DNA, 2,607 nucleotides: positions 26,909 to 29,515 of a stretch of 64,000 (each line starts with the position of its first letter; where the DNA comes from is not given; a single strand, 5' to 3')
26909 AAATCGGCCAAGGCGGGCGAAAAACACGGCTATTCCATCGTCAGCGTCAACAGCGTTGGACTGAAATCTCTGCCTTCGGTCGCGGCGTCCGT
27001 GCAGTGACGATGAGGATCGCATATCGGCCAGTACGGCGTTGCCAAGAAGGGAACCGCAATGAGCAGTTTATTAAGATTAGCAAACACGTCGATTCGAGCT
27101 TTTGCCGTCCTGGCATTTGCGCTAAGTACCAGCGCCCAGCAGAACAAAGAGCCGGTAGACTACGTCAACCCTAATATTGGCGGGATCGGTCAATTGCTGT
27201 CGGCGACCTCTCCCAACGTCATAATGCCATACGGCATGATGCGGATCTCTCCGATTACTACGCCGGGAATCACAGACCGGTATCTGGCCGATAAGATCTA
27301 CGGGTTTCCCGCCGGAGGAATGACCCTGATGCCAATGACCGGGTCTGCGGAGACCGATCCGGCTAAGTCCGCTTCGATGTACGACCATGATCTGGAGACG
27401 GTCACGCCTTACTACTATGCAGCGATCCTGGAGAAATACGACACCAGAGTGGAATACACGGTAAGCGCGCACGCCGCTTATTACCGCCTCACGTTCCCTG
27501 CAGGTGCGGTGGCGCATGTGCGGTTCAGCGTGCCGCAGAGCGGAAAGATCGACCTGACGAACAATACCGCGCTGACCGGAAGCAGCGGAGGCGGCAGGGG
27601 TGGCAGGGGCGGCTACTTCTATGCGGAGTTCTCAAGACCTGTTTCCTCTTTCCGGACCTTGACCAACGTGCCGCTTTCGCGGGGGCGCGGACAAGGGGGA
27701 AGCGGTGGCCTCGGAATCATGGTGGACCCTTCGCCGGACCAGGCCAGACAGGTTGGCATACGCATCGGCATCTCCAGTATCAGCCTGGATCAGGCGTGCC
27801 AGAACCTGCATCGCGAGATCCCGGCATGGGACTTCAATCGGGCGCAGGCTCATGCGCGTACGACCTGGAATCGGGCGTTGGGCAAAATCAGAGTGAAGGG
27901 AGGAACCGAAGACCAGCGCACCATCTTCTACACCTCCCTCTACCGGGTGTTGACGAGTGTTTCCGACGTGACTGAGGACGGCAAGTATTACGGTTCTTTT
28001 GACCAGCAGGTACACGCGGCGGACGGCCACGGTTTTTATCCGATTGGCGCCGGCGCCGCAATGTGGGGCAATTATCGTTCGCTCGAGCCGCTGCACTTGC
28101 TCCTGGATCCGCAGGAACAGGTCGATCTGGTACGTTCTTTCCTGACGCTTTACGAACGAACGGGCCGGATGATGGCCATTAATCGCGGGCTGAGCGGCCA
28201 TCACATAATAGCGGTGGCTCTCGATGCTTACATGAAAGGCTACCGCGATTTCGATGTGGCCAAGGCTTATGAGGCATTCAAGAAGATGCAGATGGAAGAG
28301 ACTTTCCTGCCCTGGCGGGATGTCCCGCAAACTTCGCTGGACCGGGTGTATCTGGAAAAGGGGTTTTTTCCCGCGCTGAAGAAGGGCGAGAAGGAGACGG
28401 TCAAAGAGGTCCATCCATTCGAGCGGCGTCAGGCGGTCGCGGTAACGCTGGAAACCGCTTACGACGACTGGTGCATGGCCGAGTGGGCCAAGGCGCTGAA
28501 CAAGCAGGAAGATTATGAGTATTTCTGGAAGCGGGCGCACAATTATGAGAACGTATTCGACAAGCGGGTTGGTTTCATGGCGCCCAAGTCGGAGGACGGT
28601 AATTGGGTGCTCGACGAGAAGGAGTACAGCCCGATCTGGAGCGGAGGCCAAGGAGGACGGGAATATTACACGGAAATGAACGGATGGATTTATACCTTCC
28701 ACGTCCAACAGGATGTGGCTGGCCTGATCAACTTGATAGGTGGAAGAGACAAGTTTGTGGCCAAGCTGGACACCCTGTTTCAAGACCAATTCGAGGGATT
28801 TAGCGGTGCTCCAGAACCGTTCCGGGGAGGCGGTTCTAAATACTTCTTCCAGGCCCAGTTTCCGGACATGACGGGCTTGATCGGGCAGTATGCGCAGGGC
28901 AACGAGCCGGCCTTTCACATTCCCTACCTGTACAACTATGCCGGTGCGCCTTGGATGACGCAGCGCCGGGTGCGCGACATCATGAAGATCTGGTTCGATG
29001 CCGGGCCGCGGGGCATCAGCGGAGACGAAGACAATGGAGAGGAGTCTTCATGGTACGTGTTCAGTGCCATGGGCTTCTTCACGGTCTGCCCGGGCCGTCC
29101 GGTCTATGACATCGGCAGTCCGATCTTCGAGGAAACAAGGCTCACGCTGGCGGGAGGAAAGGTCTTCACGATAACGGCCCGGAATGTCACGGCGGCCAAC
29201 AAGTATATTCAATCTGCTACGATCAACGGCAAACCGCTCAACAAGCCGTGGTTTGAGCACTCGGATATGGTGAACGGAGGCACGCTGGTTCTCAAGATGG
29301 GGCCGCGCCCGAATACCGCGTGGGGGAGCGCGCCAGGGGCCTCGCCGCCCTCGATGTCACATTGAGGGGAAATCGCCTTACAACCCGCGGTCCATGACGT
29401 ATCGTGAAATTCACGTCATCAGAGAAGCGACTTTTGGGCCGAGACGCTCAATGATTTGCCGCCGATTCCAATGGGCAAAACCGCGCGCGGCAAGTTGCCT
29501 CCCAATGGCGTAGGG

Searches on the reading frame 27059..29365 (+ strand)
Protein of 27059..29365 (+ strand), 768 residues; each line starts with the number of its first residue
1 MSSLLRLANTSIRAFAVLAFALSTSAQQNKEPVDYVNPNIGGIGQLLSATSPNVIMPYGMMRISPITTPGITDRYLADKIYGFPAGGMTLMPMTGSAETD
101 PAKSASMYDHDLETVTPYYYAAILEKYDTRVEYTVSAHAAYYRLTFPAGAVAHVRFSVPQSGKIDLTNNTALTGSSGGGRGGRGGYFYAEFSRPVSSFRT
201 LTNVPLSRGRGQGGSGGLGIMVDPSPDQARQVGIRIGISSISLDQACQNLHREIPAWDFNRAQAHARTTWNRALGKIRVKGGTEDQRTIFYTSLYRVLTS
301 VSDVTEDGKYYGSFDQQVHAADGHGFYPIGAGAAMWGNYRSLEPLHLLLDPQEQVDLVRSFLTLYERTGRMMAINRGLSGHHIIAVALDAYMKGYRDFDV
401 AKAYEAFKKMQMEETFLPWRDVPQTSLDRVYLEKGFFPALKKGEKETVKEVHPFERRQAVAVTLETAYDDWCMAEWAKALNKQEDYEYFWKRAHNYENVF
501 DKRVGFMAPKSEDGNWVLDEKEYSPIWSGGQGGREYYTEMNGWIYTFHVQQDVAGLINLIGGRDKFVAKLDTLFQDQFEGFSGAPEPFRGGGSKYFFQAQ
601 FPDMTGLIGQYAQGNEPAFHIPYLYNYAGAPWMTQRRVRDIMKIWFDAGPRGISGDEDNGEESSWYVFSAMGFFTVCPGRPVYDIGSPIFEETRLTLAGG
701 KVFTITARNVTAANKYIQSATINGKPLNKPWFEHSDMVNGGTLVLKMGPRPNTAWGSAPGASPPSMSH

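Call 39: search_protein_families(library=pfam, proteins=[window:27059-29365:+], max_evalue=0.00001)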
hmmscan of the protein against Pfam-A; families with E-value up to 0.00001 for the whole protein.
window:27059-29365:+ (768 aa): 2 families
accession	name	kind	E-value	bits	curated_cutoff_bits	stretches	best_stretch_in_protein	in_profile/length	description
PF07971.18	Glyco_hydro_92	-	1.8e-153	512.3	24.6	1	245-749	1-464/464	Glycosyl hydrolase family 92 catalytic domain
PF17678.7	Glyco_hydro_92N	-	1.4e-30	107.3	34.5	1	35-239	1-236/236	Glycosyl hydrolase family 92 N-terminal domain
